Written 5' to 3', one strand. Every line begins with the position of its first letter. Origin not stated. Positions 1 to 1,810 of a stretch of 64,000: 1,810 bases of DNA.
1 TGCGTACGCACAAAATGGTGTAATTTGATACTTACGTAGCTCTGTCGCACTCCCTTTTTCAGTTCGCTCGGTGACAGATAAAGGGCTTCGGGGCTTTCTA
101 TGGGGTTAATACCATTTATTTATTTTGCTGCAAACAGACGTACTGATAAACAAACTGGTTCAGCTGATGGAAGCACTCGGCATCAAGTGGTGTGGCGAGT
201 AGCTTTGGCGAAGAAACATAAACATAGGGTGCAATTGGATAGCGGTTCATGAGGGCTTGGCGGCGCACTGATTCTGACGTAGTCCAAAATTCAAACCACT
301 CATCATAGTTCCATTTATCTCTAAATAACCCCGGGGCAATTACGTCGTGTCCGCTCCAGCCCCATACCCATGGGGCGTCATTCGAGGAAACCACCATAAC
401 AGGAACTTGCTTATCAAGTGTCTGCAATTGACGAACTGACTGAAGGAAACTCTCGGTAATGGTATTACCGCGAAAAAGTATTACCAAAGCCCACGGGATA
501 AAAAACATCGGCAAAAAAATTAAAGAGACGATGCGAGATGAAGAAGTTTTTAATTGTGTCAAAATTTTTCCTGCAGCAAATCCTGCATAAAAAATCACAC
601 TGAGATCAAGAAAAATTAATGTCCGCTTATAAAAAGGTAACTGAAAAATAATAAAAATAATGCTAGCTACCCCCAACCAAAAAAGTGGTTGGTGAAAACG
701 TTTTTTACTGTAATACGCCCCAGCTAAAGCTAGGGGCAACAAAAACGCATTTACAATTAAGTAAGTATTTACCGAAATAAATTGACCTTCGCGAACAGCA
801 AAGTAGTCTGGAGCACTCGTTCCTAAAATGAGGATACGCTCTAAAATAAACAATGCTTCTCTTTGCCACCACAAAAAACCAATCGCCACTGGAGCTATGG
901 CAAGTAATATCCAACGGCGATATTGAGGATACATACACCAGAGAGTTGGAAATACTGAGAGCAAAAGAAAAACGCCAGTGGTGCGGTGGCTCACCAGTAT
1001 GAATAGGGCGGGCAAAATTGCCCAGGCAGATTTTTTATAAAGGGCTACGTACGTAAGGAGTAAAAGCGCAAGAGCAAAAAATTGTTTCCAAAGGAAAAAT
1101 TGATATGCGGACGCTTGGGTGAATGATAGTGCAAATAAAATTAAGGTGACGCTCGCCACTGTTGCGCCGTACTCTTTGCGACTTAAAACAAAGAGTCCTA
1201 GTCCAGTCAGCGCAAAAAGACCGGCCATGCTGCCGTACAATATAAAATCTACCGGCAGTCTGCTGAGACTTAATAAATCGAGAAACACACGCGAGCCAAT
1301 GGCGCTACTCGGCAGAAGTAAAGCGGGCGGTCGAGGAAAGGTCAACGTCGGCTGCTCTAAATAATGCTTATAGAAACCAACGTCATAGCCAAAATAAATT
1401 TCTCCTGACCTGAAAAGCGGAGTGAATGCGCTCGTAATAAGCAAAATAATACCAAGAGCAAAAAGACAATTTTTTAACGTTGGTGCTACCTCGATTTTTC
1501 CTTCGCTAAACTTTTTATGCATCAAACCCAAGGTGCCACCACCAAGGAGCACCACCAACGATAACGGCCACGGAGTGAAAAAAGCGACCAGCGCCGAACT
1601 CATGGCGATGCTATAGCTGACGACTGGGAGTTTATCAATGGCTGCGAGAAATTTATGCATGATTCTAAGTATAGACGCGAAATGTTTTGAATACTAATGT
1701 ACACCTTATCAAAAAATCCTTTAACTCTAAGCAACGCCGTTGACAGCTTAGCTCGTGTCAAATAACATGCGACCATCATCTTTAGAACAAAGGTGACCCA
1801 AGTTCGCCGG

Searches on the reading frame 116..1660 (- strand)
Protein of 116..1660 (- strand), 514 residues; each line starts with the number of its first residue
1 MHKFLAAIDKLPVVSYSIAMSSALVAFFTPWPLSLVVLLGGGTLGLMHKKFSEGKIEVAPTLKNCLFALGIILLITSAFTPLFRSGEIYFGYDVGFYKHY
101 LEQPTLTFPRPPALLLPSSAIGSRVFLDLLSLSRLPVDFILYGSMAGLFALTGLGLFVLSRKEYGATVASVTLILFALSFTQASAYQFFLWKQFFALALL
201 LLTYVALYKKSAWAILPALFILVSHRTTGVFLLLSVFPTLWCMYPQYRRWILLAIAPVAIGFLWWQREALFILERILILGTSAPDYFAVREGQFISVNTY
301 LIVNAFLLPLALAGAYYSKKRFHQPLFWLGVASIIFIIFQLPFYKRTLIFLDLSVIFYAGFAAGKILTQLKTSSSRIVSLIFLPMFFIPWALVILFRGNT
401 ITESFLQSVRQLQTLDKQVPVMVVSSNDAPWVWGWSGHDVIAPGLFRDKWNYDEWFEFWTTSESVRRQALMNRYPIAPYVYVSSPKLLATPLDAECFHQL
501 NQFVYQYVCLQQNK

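Call 82: find_encoding_contigs(protein=window:116-1660:-, flank=10000, max_places=3)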
Protein window:116-1660:- (514 aa): 1 contig read that carries it; 1 place shown.
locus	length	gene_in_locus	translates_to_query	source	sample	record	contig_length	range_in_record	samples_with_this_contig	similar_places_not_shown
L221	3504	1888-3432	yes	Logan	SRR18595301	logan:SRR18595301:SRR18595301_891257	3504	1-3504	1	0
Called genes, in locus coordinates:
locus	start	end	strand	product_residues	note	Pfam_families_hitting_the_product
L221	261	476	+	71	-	-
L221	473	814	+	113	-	-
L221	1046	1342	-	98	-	-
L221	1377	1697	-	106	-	-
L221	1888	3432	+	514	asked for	-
